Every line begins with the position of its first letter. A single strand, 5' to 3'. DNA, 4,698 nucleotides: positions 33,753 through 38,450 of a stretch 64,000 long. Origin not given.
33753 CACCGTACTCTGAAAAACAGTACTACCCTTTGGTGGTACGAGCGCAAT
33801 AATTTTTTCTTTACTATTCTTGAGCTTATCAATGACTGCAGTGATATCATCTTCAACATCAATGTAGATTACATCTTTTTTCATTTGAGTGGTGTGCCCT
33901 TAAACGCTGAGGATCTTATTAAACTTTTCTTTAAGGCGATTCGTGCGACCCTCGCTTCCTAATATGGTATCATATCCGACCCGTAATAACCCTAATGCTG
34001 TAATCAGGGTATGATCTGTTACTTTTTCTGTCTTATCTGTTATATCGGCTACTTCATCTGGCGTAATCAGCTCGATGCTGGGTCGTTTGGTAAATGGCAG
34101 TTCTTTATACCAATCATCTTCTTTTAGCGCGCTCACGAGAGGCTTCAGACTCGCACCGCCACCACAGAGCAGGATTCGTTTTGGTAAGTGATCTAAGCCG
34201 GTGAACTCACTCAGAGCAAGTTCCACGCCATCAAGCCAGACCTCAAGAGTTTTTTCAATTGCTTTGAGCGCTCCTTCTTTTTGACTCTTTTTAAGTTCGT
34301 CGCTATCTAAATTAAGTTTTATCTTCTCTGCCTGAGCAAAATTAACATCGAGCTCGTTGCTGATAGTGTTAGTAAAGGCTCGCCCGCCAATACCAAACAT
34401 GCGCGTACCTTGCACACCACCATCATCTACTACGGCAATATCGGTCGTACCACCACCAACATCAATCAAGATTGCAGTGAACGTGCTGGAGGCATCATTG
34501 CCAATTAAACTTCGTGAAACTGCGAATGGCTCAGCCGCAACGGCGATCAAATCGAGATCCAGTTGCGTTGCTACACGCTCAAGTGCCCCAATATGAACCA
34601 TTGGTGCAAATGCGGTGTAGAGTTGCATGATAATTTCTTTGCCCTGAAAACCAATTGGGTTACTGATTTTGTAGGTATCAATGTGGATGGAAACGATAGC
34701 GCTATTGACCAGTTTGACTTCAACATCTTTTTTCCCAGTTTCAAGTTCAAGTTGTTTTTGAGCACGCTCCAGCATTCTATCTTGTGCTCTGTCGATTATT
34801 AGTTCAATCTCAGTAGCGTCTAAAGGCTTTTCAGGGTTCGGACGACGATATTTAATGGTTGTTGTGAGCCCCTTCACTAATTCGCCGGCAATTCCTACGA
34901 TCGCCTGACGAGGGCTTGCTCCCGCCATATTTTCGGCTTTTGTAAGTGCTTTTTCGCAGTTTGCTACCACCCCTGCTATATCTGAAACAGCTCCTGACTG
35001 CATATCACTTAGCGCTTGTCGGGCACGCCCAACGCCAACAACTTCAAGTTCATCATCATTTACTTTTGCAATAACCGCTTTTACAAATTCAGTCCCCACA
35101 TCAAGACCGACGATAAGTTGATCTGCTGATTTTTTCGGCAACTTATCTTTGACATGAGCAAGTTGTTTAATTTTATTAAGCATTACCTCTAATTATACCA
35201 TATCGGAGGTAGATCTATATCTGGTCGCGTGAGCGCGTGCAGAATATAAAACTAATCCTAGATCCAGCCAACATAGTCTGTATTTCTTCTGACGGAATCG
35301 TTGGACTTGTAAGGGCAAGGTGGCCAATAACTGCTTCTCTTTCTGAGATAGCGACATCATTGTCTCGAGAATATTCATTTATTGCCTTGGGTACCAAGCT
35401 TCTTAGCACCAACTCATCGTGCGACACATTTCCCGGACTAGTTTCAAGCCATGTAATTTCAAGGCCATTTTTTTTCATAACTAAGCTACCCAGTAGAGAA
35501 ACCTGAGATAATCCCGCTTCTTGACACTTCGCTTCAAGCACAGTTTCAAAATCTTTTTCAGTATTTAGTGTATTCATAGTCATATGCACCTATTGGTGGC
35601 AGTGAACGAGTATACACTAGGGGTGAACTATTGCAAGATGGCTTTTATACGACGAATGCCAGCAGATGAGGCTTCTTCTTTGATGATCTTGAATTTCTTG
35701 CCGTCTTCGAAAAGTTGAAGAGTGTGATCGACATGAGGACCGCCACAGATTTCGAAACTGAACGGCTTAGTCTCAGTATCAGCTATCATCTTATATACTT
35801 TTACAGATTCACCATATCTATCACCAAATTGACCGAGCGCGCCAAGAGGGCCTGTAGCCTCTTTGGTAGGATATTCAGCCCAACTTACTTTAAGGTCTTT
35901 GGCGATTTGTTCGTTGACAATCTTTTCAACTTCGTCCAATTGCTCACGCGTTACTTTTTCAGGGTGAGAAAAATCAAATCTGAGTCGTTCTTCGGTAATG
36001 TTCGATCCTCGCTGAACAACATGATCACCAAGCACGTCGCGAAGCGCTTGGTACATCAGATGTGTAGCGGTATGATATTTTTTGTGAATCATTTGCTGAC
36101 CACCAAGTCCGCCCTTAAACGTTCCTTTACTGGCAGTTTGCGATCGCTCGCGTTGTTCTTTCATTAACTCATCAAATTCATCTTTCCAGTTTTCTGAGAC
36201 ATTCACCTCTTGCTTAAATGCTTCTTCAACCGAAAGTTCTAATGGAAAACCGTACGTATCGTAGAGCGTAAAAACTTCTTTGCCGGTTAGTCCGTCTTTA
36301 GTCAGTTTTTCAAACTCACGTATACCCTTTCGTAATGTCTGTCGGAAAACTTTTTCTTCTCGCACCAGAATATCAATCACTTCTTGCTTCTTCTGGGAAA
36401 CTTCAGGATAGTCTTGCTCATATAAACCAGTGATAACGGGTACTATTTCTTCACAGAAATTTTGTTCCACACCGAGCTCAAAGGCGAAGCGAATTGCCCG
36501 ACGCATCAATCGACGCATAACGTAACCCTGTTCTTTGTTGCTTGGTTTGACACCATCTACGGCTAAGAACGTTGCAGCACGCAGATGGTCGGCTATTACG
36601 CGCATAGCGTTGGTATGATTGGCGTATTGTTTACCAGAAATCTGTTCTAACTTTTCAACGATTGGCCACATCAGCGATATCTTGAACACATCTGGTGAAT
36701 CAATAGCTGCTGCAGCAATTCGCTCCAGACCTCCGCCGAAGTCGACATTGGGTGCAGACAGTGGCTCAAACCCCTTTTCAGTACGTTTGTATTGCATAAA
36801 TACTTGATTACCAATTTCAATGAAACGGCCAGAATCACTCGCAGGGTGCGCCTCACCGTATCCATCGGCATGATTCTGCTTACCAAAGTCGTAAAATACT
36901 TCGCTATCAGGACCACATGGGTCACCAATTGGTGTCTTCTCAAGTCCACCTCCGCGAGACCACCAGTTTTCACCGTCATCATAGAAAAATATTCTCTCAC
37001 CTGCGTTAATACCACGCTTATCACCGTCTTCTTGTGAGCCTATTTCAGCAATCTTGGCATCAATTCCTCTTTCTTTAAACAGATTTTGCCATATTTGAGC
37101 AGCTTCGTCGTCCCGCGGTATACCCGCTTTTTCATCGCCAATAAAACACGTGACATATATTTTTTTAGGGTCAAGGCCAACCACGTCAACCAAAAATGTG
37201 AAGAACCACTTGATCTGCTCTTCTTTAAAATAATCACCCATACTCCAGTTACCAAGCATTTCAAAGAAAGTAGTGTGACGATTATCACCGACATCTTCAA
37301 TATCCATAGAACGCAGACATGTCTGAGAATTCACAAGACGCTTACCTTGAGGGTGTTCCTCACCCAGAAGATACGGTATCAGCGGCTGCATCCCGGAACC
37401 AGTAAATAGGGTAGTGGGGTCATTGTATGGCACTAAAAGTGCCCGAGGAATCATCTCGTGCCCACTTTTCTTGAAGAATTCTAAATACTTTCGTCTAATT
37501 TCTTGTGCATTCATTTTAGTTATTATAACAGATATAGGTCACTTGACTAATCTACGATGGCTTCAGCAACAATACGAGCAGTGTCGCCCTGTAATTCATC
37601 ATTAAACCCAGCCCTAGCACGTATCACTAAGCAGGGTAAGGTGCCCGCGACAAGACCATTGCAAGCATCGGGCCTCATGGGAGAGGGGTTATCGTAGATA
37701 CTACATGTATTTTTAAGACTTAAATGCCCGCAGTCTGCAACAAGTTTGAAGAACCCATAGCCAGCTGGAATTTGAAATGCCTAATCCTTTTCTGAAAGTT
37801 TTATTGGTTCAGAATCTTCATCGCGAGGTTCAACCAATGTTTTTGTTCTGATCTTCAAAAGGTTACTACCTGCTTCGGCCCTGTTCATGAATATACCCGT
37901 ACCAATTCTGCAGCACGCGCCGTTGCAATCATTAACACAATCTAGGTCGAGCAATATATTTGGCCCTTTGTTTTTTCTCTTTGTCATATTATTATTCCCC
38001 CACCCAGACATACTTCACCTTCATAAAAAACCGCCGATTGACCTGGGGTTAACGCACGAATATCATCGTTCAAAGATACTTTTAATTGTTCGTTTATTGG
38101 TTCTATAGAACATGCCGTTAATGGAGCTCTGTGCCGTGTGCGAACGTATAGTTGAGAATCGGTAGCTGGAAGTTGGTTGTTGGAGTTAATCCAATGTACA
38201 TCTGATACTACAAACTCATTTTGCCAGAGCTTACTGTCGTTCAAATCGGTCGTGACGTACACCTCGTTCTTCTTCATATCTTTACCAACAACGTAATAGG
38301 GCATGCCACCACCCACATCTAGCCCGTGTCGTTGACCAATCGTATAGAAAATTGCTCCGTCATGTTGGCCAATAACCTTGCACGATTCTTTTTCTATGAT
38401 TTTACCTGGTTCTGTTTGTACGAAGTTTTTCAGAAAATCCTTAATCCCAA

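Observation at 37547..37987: In-frame amber codon splits a YkgJ-type Cys-cluster gene inside the mnmA-alaS operon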

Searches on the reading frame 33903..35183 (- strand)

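Call 12: search_protein_families(library=pfam, proteins=[window:33903-35183:-])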
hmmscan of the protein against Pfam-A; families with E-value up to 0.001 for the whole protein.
window:33903-35183:- (427 aa): 5 families
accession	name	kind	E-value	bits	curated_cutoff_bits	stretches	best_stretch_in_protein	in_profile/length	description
PF14450.12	FtsA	-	1.6e-16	61.3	31.8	1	238-364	1-103/127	Cell division protein FtsA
PF11104.14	PilM_2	-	6.5e-09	35.6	27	1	219-355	165-296/340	Type IV pilus assembly protein PilM;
PF06723.19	MreB_Mbl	-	5e-06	26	27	1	230-301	140-217/327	MreB/Mbl protein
PF06277.17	EutA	-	3e-05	23.5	27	1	236-273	144-181/475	Ethanolamine utilisation protein EutA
PF08841.16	DDR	-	0.00083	18.9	24.6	1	136-289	33-188/328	Diol dehydratase reactivase ATPase-like domain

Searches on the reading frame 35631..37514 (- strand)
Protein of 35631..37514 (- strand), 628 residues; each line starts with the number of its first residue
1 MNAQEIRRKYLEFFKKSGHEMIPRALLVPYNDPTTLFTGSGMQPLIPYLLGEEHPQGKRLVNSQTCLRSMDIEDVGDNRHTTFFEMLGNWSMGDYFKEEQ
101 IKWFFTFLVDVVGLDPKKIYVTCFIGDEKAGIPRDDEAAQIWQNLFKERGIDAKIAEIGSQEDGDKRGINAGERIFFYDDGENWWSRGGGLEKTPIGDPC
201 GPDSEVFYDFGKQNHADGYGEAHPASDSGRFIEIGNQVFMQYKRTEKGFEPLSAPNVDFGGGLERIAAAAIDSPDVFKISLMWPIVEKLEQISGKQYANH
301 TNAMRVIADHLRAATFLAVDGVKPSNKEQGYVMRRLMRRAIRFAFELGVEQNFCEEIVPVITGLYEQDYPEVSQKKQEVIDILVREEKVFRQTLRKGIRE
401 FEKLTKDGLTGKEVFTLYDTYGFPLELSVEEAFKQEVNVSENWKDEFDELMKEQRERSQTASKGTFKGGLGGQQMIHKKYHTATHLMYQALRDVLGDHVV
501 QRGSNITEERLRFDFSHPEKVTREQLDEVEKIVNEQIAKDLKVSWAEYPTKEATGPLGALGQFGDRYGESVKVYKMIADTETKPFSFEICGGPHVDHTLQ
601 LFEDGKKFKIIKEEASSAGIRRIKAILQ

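Call 12: search_protein_families(library=pfam, proteins=[window:35631-37514:-])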
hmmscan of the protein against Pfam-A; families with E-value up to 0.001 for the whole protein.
window:35631-37514:- (628 aa): 2 families
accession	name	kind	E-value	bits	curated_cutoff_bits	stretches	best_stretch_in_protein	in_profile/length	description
PF01411.24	tRNA-synt_2c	-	2.6e-121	406.3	30.3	1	5-490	1-459/552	tRNA synthetases class II (A)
PF07973.19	tRNA_SAD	-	5.7e-10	39.4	24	1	571-623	1-43/44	Threonyl and Alanyl tRNA synthetase second additional domain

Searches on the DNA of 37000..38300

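Call 68: search_rna_families(source=window, start=37000, end=38300, threshold=evalue, max_evalue=1)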
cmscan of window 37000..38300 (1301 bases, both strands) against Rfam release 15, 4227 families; matches with E-value up to 1: 0.
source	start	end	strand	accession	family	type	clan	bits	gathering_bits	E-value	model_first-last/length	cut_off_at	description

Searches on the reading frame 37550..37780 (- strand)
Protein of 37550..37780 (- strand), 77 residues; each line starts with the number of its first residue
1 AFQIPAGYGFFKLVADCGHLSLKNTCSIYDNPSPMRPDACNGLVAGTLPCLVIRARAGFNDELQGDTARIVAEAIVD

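Call 6: search_protein_families(library=pfam, max_evalue=10, proteins=[window:37550-37780:-])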
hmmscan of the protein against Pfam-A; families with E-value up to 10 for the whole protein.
seq(77 aa): 1 family
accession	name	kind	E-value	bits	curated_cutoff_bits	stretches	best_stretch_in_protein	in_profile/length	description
PF04852.17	ALOG_dom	-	0.063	13.9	26.6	1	23-62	63-103/126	ALOG domain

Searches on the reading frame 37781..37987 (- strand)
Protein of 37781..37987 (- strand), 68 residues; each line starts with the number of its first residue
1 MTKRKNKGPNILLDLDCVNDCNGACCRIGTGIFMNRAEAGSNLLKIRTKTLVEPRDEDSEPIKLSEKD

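Call 6: search_protein_families(library=pfam, max_evalue=10, proteins=[window:37784-37987:-])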
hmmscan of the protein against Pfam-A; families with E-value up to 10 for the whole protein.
seq(68 aa): 1 family
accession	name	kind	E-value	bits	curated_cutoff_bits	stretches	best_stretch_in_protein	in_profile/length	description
PF10726.14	DUF2518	-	0.35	10.9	25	1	36-66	112-142/145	Protein of function (DUF2518)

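Call 21: find_encoding_contigs(protein=window:37781-37987:-, flank=3000, max_places=10)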
Protein window:37781-37987:- (68 aa): 4 contigs read that carry it; 4 places shown.
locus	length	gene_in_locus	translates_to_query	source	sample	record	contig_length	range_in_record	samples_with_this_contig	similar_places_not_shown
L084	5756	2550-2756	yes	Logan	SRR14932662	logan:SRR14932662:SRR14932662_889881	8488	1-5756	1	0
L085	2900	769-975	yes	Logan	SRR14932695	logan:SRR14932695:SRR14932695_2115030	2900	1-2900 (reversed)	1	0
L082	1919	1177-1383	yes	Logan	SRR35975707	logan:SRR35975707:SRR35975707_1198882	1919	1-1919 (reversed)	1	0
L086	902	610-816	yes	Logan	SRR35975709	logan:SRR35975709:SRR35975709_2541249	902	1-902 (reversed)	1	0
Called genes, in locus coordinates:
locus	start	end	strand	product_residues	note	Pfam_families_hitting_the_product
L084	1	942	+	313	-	?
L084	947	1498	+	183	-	PF02698:DUF218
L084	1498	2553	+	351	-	PF02540:NAD_synthase (weak), PF03054:tRNA_Me_trans, PF20259:tRNA_Me_trans_M, PF20258:tRNA_Me_trans_C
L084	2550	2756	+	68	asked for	-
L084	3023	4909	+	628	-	PF01411:tRNA-synt_2c, PF07973:tRNA_SAD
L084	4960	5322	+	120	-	-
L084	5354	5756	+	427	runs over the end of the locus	PF06723:MreB_Mbl (faint), PF11104:PilM_2, PF14450:FtsA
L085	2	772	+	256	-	?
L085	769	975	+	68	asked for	-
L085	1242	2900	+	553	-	?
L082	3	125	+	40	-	?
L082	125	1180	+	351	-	PF02540:NAD_synthase (weak), PF03054:tRNA_Me_trans, PF20259:tRNA_Me_trans_M, PF20258:tRNA_Me_trans_C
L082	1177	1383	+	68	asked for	-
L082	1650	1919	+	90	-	?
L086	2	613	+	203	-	?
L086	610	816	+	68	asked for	-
